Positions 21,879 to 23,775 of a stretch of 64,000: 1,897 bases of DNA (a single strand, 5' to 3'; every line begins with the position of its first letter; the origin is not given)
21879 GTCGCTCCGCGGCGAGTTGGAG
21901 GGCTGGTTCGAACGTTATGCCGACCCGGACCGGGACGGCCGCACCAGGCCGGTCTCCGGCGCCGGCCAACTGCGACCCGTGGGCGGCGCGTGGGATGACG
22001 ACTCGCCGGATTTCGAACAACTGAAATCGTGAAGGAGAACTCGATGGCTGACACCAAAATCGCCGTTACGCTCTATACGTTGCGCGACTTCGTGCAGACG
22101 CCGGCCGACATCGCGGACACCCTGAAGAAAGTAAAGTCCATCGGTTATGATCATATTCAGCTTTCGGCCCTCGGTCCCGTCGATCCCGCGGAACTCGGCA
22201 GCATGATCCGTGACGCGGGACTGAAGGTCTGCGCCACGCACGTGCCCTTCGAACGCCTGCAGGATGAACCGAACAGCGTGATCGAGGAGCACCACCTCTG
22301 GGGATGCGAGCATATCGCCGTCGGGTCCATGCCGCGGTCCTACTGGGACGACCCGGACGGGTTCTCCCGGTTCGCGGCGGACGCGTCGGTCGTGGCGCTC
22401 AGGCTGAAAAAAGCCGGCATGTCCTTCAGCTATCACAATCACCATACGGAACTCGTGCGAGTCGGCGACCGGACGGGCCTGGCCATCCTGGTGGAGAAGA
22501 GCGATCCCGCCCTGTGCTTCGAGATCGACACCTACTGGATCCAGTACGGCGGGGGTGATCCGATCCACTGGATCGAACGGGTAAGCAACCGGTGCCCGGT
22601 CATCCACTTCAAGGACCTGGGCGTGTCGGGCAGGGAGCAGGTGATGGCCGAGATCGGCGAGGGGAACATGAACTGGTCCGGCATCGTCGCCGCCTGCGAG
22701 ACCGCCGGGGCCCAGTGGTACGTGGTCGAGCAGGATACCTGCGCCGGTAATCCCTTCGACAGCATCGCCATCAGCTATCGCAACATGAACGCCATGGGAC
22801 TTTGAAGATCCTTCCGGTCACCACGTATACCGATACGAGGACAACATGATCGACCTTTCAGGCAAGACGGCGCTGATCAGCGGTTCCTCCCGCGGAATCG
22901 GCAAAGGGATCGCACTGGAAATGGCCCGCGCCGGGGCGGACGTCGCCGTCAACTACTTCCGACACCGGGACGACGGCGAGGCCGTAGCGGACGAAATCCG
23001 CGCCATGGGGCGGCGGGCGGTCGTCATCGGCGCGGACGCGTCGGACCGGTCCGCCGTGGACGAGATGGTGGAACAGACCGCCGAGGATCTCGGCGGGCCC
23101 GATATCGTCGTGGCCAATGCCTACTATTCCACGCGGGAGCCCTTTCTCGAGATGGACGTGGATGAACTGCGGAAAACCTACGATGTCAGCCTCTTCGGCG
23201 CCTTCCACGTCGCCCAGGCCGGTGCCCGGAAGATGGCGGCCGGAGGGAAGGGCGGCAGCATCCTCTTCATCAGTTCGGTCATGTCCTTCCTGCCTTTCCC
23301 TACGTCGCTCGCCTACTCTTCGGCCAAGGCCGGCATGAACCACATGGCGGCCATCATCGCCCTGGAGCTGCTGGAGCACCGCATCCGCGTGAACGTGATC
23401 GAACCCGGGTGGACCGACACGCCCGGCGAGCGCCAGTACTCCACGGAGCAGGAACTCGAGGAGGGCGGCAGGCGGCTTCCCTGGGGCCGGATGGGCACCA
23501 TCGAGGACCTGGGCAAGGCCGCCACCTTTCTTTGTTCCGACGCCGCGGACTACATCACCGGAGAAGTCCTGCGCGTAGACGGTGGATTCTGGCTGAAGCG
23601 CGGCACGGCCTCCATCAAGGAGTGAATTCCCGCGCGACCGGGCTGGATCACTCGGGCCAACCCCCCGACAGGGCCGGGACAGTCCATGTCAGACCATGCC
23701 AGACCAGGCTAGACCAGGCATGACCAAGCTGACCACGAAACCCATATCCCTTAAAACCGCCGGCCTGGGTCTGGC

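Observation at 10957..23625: Regulator-less catabolic block rich in PhyH dioxygenases, sulfatases and Gfo/Idh/MocA oxidoreductases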

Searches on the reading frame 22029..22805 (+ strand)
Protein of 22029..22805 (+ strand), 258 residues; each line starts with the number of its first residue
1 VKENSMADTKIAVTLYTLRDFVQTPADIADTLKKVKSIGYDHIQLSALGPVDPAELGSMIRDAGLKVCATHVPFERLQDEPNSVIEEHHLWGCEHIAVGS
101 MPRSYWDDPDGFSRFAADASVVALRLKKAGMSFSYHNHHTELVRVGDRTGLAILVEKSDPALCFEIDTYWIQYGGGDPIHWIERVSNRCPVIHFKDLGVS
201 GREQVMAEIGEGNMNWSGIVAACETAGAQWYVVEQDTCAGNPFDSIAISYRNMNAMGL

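Call 5: search_protein_families(library=pfam, proteins=[window:22029-22805:+], max_evalue=0.001)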
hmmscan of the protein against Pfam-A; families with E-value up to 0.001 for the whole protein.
window:22029-22805:+ (258 aa): 1 family
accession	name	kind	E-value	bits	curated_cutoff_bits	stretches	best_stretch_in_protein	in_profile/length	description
PF01261.30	AP_endonuc_2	-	2.5e-09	37.7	31.1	1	33-235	2-229/249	Xylose isomerase-like TIM barrel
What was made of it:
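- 22029..22805 (+): Xylose-isomerase-like TIM barrel related to the 3-keto-O-glycoside beta-eliminase AtOGE. Part of the conserved core. AP_endonuc_2 domain (call 5).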

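Call 9: search_protein_families(library=ncbifam, proteins=[window:22029-22805:+], max_evalue=0.00001)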
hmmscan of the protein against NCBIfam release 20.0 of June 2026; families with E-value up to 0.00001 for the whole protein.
window:22029-22805:+ (258 aa): 1 family
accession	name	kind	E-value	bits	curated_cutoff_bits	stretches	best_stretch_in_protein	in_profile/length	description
TIGR04379.1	myo_inos_iolE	equivalog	1.3e-12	47.9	290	1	30-206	27-217/290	myo-inosose-2 dehydratase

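Call 48: search_solved_structures(query=window:22029-22805:+, max_evalue=0.01)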
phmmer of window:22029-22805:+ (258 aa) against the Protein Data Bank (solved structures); distinct sequences matched with E-value up to 0.01: 7.
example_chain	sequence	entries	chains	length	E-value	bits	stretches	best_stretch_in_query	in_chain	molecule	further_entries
8bvk_A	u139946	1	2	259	1.7e-30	109.3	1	10-237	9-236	Xylose isomerase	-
3l23_A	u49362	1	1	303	3.4e-16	62.5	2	140-206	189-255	Sugar phosphate isomerase/epimerase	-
8tct_A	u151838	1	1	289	1.2e-13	54.1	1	5-235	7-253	Sugar phosphate isomerase/epimerase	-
8tcd_B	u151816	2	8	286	9.1e-13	51.2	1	4-238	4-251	Sugar phosphate isomerase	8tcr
8tcs_D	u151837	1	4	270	3e-12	49.5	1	11-238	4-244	Xylose isomerase-like TIM barrel domain-containing protein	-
3obe_A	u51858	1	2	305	8e-10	41.6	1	155-204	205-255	Sugar phosphate isomerase/epimerase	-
3lmz_A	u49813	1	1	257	0.0043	19.5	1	125-225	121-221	Putative sugar isomerase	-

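Call 76: search_solved_structures(query=window:22029-22805:+, max_evalue=1e-20, show_alignments=1)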
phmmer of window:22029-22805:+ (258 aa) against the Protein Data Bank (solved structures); distinct sequences matched with E-value up to 1e-20: 1.
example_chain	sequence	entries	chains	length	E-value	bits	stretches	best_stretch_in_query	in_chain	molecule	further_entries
8bvk_A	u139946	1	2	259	1.7e-30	109.3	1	10-237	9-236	Xylose isomerase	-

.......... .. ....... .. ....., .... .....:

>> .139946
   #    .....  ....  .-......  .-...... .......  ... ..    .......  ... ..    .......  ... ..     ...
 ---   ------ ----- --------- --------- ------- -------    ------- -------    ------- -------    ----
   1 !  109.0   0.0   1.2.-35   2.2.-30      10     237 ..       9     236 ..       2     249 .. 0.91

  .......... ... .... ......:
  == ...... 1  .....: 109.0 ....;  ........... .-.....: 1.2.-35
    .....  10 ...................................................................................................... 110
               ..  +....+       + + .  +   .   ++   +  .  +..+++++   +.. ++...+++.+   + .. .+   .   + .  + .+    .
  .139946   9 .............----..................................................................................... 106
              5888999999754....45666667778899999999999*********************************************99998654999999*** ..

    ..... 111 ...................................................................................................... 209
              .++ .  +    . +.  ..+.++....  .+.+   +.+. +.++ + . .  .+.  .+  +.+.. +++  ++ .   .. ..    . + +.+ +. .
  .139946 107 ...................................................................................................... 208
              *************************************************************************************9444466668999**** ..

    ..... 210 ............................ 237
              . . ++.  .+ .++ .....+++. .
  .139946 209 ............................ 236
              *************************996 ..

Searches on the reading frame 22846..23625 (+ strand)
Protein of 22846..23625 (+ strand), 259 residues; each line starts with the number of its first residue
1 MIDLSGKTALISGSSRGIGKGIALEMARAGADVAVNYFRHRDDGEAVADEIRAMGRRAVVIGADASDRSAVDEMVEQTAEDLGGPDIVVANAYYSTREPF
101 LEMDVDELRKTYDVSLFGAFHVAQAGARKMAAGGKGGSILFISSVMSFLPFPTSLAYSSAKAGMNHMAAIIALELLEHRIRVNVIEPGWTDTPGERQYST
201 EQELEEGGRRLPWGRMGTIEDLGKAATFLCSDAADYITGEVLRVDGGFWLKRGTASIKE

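Call 5: search_protein_families(library=pfam, proteins=[window:22846-23625:+], max_evalue=0.001)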
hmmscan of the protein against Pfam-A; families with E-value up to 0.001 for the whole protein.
window:22846-23625:+ (259 aa): 4 families
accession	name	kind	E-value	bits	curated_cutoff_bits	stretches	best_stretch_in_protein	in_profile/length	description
PF13561.12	adh_short_C2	-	5.1e-59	200.1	27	1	15-248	5-235/236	Enoyl-(Acyl carrier protein) reductase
PF00106.31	adh_short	-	4.2e-48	163.8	26.6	1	7-201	1-193/195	short chain dehydrogenase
PF08659.16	KR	-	2.4e-12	47.6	22.6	1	8-169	2-161/180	KR domain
PF23441.1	SDR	-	7.8e-10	39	27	1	5-250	6-257/258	SDR-like rossmann domain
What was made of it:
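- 22846..23625 (+): SDR2, a sugar-1-dehydrogenase-like short-chain dehydrogenase. Part of the conserved core. adh_short_C2 domain (call 5).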

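Call 9: search_protein_families(library=ncbifam, proteins=[window:22846-23625:+], max_evalue=0.00001)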
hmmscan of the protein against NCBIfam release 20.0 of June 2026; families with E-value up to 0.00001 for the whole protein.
window:22846-23625:+ (259 aa): 230 families (the best 25 are shown)
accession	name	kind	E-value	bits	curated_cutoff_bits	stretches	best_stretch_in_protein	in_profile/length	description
NF005559.1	PRK07231.1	subfamily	9.3e-62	208.7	215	1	4-248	2-247/249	glucose 1-dehydrogenase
NF009384.0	PRK12743.1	equivalog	6.6e-60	202.5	264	1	6-252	6-251/258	SDR family oxidoreductase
NF053807.1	RhamDHLra1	equivalog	7.7e-60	202.7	400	1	4-250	2-249/252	L-rhamnose 1-dehydrogenase Lra1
NF005975.0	PRK08063.1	equivalog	9.1e-52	175.8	328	1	5-248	3-246/250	enoyl-[acyl-carrier-protein] reductase FabL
TIGR01830.1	3oxo_ACP_reduc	equivalog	1.1e-51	175.9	297.75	1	9-248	1-238/239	3-oxoacyl-[acyl-carrier-protein] reductase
NF005873.0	PRK07814.1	equivalog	5e-50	170.4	346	1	3-248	7-251/263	SDR family oxidoreductase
NF009466.0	PRK12826.1-2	subfamily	5.1e-50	170.3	222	1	7-247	4-243/248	3-oxoacyl-ACP reductase FabG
NF009468.0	PRK12826.1-4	equivalog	1.2e-48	166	318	1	2-250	3-249/256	SDR family oxidoreductase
NF006493.1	PRK08936.1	subfamily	4.1e-48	163.9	420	1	3-248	4-250/261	glucose-1-dehydrogenase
NF005853.0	PRK07774.1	equivalog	6.9e-48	163.2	303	1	2-249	2-247/250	SDR family oxidoreductase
TIGR03971.1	SDR_subfam_1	subfamily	8.8e-48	163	300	1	4-249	1-269/271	mycofactocin-coupled SDR family oxidoreductase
NF004774.0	PRK06114.1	equivalog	9.2e-48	162.8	360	1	2-248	12-259/262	SDR family oxidoreductase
NF004522.0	PRK05867.1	equivalog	1.7e-47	162.3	447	1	2-248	7-252/255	SDR family oxidoreductase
NF004197.0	PRK05653.1-1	equivalog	4.6e-47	160.7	332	1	3-249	4-247/249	3-oxoacyl-ACP reductase FabG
NF004778.0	PRK06124.1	equivalog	5e-47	160.5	303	1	3-249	8-253/256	SDR family oxidoreductase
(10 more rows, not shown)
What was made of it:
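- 22846..23625 (+): The L-rhamnose 1-dehydrogenase model scores 203 against a cutoff of 400 and the glucose 1-dehydrogenase subfamily model 209 against 215 (call 9).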
